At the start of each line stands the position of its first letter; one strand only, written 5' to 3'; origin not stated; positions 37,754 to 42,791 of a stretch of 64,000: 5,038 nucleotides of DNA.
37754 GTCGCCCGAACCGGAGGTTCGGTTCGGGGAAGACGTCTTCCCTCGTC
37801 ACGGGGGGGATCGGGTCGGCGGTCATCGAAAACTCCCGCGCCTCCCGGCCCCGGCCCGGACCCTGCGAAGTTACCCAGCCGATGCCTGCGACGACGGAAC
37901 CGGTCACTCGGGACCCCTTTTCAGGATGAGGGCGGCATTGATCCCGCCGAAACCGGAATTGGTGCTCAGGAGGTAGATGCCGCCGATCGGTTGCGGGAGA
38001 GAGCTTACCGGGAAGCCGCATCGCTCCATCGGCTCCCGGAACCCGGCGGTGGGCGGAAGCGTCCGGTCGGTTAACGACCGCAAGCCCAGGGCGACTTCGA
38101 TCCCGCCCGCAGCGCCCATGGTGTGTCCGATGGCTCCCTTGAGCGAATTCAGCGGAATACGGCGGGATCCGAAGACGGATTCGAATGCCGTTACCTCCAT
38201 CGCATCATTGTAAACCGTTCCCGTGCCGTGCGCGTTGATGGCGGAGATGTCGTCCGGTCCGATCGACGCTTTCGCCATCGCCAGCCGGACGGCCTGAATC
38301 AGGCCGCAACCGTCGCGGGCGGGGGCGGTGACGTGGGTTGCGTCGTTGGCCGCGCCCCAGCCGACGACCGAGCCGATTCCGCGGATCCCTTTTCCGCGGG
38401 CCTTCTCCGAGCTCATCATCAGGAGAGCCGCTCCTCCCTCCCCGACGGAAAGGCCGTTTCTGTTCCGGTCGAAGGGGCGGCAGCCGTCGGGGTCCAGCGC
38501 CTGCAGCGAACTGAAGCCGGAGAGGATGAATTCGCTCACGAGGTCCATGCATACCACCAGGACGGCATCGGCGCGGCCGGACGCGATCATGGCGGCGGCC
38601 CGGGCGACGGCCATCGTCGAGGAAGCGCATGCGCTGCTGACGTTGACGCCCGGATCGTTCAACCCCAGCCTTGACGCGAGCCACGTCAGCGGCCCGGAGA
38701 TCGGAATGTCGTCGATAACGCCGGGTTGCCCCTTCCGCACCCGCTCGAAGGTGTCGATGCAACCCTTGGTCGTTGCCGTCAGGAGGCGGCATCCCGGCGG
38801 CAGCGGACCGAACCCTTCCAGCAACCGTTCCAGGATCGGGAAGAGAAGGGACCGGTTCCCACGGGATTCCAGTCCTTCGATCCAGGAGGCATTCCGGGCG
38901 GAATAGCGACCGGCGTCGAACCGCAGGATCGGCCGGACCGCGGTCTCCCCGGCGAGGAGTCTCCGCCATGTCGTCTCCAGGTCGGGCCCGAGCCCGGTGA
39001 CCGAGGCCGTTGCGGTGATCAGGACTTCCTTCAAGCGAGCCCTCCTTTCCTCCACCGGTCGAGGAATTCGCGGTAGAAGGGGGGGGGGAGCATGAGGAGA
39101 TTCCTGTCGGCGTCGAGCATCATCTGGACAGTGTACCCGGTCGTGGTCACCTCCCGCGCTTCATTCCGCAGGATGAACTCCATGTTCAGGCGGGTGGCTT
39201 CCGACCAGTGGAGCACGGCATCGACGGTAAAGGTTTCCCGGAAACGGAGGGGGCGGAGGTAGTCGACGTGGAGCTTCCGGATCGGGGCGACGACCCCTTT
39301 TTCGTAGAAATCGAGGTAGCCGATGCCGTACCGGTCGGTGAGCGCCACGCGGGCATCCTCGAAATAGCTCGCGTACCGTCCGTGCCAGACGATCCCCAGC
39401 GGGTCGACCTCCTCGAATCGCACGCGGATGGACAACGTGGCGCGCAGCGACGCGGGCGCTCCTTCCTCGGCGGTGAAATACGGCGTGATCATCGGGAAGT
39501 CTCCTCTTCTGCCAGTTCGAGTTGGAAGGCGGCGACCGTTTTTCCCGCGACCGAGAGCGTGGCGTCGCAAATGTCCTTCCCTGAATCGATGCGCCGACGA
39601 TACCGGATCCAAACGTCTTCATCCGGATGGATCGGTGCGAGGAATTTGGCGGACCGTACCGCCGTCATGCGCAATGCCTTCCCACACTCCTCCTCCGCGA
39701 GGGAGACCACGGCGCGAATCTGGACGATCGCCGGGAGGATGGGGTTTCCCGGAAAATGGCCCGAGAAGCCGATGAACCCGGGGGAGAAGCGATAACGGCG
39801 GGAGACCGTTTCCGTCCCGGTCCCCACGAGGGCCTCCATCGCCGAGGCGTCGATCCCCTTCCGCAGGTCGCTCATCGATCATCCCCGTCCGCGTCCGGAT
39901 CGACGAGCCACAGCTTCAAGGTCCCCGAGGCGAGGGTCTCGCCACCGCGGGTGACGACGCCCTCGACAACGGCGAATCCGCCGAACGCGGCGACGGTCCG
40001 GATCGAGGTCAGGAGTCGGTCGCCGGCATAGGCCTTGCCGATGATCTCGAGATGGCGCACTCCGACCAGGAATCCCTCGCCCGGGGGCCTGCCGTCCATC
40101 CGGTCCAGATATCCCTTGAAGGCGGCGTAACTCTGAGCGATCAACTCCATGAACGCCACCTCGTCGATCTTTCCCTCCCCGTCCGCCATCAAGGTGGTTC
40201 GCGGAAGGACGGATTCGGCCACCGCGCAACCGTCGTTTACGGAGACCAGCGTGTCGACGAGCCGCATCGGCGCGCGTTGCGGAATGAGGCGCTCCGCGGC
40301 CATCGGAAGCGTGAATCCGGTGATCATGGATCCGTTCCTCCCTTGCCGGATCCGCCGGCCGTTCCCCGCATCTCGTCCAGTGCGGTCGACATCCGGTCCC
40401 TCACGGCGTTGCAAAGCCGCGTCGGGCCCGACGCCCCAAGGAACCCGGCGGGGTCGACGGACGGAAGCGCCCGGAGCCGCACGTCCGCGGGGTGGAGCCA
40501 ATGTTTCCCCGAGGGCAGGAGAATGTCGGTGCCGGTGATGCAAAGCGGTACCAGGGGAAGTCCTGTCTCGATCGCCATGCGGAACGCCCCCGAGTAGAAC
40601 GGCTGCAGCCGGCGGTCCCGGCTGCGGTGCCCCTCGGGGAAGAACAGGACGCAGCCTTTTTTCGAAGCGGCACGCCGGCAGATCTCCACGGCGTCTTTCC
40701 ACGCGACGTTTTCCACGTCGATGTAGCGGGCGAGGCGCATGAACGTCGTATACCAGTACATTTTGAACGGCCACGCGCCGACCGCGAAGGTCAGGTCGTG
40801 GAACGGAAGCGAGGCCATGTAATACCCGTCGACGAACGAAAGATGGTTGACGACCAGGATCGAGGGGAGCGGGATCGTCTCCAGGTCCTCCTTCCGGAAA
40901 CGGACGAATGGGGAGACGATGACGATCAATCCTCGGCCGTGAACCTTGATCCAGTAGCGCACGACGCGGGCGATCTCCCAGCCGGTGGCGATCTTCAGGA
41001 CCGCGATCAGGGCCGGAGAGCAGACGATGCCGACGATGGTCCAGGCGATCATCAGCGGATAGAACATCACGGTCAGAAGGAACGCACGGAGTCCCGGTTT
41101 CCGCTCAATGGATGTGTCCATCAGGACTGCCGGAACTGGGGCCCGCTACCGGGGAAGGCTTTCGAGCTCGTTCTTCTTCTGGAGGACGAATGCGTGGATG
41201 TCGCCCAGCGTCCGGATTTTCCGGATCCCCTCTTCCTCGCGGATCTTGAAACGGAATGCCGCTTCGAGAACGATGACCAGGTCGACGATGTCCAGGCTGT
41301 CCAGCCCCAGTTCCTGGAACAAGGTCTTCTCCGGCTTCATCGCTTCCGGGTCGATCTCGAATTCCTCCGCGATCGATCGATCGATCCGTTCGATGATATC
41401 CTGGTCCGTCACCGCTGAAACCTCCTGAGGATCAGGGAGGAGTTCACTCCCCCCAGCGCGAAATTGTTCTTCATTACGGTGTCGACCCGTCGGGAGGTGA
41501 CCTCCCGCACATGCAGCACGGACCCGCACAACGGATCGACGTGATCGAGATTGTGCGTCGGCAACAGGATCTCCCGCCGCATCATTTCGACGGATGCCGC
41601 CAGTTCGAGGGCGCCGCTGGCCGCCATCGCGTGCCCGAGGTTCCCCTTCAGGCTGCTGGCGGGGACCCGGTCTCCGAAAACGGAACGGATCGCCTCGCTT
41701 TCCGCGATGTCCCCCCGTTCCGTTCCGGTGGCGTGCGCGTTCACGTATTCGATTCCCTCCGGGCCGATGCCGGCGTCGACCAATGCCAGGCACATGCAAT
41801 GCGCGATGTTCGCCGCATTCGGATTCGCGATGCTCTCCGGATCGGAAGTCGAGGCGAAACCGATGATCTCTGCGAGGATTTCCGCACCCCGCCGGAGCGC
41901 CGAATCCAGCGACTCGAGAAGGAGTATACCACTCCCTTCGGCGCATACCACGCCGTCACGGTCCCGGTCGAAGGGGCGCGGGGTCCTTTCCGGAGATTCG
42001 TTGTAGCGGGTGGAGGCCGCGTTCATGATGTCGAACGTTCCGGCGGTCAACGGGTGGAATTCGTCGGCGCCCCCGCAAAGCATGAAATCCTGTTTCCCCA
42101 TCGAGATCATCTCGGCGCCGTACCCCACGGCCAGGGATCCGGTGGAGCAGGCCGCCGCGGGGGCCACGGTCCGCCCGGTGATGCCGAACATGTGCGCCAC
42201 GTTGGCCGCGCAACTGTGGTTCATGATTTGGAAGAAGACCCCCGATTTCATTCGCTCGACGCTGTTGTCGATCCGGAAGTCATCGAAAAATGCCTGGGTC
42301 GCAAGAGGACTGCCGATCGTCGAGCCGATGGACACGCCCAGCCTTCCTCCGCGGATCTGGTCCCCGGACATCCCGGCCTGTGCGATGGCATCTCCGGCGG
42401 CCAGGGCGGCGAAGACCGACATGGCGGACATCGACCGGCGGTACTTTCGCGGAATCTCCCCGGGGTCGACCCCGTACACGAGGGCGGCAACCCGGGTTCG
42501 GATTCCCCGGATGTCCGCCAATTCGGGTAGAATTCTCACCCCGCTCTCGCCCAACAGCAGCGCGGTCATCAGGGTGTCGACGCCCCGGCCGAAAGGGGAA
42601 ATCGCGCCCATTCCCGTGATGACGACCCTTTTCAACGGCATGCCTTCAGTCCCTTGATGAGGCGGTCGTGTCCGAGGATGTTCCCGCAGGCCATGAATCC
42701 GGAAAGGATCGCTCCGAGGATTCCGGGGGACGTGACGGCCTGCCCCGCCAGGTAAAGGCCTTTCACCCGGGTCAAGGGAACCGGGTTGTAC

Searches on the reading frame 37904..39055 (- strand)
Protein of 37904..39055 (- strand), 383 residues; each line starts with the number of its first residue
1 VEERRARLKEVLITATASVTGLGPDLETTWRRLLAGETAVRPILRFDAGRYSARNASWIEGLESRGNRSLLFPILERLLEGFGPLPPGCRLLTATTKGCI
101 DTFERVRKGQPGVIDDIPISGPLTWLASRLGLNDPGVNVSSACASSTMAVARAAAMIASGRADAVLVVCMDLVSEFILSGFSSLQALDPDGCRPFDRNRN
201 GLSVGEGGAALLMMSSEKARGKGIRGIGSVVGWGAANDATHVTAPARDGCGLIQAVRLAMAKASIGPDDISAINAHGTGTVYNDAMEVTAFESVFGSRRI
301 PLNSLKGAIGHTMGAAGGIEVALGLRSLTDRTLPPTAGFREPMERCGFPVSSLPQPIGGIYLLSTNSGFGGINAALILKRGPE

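Call 31: search_protein_families(library=ncbifam, max_evalue=0.00001, proteins=[window:37904-39055:-])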
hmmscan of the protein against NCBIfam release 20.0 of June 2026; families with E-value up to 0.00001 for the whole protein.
window:37904-39055:- (383 aa): 25 families
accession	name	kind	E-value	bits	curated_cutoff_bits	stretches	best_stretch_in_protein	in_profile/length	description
TIGR03150.1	fabF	equivalog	9.3e-68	228.8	493.75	1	126-379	144-407/407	beta-ketoacyl-ACP synthase II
NF005589.0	PRK07314.1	subfamily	4.7e-67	226.5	387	2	126-380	147-411/413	beta-ketoacyl-ACP synthase II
NF058662.1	cispenta_AmcF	equivalog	7.6e-67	225.9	325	1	126-379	112-368/369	cispentacin biosynthesis acyltransferase subunit AmcF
NF006618.0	PRK09185.1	subfamily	1.6e-59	201.9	407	1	125-380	143-392/394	beta-ketoacyl-ACP synthase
NF004618.0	PRK05952.1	equivalog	4.5e-59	200.3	455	1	129-380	133-382/384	beta-ketoacyl-ACP synthase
NF004970.0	PRK06333.1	subfamily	2.6e-58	197.9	525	1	126-380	156-421/424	beta-ketoacyl-ACP synthase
NF006274.0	PRK08439.1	equivalog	1.2e-53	182.4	621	1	130-380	149-405/406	beta-ketoacyl-ACP synthase II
NF005076.0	PRK06501.1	equivalog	1.6e-52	178.9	629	1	126-382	158-424/425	beta-ketoacyl-ACP synthase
NF006587.0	PRK09116.1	equivalog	1e-44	152.9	470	1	138-380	159-406/408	beta-ketoacyl-ACP synthase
NF005916.1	PRK07910.1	equivalog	1.2e-44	152.9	560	1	140-378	168-415/418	KasA/KasB family beta-ketoacyl-ACP synthase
NF006434.0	PRK08722.1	equivalog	1.1e-43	149.7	759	1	130-380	151-413/414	beta-ketoacyl-ACP synthase II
NF005490.0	PRK07103.1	equivalog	6e-43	147.4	445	1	128-380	154-412/414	polyketide beta-ketoacyl:acyl carrier protein synthase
NF005935.0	PRK07967.1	equivalog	3.8e-28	98.5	630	1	137-380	156-403/406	beta-ketoacyl-ACP synthase I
NF045894.1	PKS_plus_SDR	equivalog_domain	2.3e-26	91.8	1740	1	127-344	157-381/1515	type I polyketide synthase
NF053555.1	prodigi_MBC_PigJ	equivalog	5.3e-23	81.2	900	1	124-337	494-705/759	prodigiosin MBC biosynthesis protein PigJ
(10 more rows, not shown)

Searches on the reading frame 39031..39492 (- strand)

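Call 31: search_protein_families(library=ncbifam, max_evalue=0.00001, proteins=[window:39031-39492:-])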
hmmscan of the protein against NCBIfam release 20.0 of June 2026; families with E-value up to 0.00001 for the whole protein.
window:39031-39492:- (153 aa): 4 families
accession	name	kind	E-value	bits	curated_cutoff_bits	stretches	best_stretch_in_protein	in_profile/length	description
NF047424.1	MenI_Staph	exception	1.2e-20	73.9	225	1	20-130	6-116/148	1,4-dihydroxy-2-naphthoyl-CoA hydrolase MenI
TIGR00051.1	TIGR00051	subfamily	4.4e-15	56.1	68.7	1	22-122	2-102/117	YbgC/FadM family acyl-CoA thioesterase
TIGR02799.1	thio_ybgC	equivalog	1.2e-11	45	141.35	1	20-122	3-106/126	tol-pal system-associated acyl-CoA thioesterase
NF008065.0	PRK10800.1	equivalog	2.9e-09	37.2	185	1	21-99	9-87/134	tol-pal system-associated acyl-CoA thioesterase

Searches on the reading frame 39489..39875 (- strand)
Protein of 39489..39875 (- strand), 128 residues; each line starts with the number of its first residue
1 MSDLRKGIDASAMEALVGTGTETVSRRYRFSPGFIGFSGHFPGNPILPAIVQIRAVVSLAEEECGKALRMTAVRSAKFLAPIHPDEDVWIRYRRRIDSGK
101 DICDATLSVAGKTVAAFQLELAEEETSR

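Call 26: search_protein_families(library=ncbifam, max_evalue=0.001, proteins=[window:39489-39875:-])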
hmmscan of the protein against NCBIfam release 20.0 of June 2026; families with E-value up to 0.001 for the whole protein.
window:39489-39875:- (128 aa): 3 families
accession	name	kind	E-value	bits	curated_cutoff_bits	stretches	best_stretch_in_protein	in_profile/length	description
NF000582.1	PRK00006.1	equivalog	3.1e-05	24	113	1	37-119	43-133/137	3-hydroxyacyl-ACP dehydratase FabZ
TIGR01750.1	fabZ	equivalog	6.6e-05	22.8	155.15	1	37-120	44-138/141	3-hydroxyacyl-ACP dehydratase FabZ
NF009667.0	PRK13188.1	equivalog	0.00016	20.5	465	1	37-59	363-385/464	bifunctional UDP-3-O-[3-hydroxymyristoyl] N-acetylglucosamine deacetylase/3-hydroxyacyl-ACP dehydratase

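Call 60: search_protein_families(library=pfam, max_evalue=0.1, proteins=[window:39489-39875:-])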
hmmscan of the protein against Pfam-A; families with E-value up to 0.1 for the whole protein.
window:39489-39875:- (128 aa): 2 families
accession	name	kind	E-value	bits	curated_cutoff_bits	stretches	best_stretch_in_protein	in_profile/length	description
PF22818.2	ApeI-like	-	8e-05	23.3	28.5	1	30-92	22-84/119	ApeI dehydratase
PF07977.19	FabA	-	0.0021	18.1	23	1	37-87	40-103/138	FabA-like domain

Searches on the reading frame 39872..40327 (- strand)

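Call 26: search_protein_families(library=ncbifam, max_evalue=0.001, proteins=[window:39872-40327:-])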
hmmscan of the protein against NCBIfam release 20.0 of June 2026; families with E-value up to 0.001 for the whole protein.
window:39872-40327:- (151 aa): 0 families

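Call 60: search_protein_families(library=pfam, max_evalue=0.1, proteins=[window:39872-40327:-])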
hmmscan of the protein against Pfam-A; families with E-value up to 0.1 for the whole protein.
window:39872-40327:- (151 aa): 1 family
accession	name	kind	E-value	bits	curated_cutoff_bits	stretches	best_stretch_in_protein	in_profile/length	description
PF22817.2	ApeP-like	-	0.00017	21.6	27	1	13-134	9-134/158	ApeP dehydratase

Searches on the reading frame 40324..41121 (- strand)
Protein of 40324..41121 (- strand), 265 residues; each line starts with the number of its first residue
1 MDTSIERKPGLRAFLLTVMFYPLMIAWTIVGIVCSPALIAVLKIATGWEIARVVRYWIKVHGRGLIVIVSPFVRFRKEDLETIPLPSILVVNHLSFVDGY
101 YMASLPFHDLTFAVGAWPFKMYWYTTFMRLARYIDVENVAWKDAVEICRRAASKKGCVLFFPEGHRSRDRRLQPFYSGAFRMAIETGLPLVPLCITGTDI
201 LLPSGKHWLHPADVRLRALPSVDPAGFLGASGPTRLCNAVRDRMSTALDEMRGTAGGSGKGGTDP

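Call 31: search_protein_families(library=ncbifam, max_evalue=0.00001, proteins=[window:40324-41121:-])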
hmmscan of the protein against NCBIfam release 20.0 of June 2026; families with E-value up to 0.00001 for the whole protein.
window:40324-41121:- (265 aa): 5 families
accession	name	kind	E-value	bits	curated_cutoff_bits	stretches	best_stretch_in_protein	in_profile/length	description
NF006386.0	PRK08633.1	equivalog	1.1e-12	46.5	1221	1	66-197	420-553/1147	acyl-[ACP]--phospholipid O-acyltransferase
TIGR00530.1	AGP_acyltrn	subfamily_domain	1.4e-12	47.5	102.95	1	85-195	16-129/130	1-acylglycerol-3-phosphate O-acyltransferase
NF011593.0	PRK15018.1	equivalog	5.8e-11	42.6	501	1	120-224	106-206/245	1-acylglycerol-3-phosphate O-acyltransferase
NF005291.0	PRK06814.1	equivalog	6.8e-10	37.5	1349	1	39-200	407-568/1140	acyl-[ACP]--phospholipid O-acyltransferase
NF005959.0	PRK08043.1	equivalog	4.2e-06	25.3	886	1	88-200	31-142/719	bifunctional acyl-ACP--phospholipid O-acyltransferase/long-chain-fatty-acid--ACP ligase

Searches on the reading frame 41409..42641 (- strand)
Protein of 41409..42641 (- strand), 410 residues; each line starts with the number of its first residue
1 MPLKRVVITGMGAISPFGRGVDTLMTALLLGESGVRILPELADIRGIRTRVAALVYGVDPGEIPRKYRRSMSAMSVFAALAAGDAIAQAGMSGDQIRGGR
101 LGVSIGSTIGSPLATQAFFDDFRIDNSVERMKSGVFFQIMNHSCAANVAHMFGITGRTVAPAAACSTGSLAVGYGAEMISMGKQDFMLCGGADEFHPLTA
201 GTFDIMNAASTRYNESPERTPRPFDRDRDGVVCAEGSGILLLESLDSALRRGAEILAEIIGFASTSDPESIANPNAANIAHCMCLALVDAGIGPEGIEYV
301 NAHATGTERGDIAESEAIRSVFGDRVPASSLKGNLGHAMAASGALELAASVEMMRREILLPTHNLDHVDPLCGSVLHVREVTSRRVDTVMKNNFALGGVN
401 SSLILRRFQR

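Call 32: search_protein_families(library=ncbifam, max_evalue=0.00001, proteins=[window:41409-42641:-])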
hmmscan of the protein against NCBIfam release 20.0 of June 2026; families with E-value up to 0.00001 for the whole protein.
window:41409-42641:- (410 aa): 19 families
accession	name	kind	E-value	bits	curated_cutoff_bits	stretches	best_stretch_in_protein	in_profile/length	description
NF006587.0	PRK09116.1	equivalog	4.7e-118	394.5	470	1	4-408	2-407/408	beta-ketoacyl-ACP synthase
TIGR03150.1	fabF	equivalog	1.5e-94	317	493.75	1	4-406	1-407/407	beta-ketoacyl-ACP synthase II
NF005589.0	PRK07314.1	subfamily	2.9e-92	309.6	387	1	3-408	3-412/413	beta-ketoacyl-ACP synthase II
NF004970.0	PRK06333.1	subfamily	5.7e-87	292.3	525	1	3-409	3-423/424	beta-ketoacyl-ACP synthase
NF005935.0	PRK07967.1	equivalog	1.3e-86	291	630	1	3-409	1-405/406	beta-ketoacyl-ACP synthase I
NF006274.0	PRK08439.1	equivalog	1.8e-65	221.3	621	1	3-407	1-405/406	beta-ketoacyl-ACP synthase II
NF005076.0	PRK06501.1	equivalog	5.5e-62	210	629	1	6-406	13-421/425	beta-ketoacyl-ACP synthase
NF006434.0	PRK08722.1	equivalog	2.1e-61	208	759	1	3-408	3-414/414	beta-ketoacyl-ACP synthase II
NF005916.1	PRK07910.1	equivalog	1.6e-58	198.6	560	1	4-405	12-415/418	KasA/KasB family beta-ketoacyl-ACP synthase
NF005490.0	PRK07103.1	equivalog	4.3e-58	197.3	445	1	4-407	4-412/414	polyketide beta-ketoacyl:acyl carrier protein synthase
NF006618.0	PRK09185.1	subfamily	4.9e-52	177.3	407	1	4-407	3-392/394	beta-ketoacyl-ACP synthase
NF004618.0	PRK05952.1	equivalog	7.1e-52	176.6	455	1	5-407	3-382/384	beta-ketoacyl-ACP synthase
NF058662.1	cispenta_AmcF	equivalog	2.5e-48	165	325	1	142-406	106-368/369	cispentacin biosynthesis acyltransferase subunit AmcF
NF045894.1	PKS_plus_SDR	equivalog_domain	4.4e-30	104.1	1740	1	84-367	100-378/1515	type I polyketide synthase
NF040607.1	mycolic_Pks13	equivalog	5.7e-28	96.9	2100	1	84-365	198-475/1680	polyketide synthase Pks13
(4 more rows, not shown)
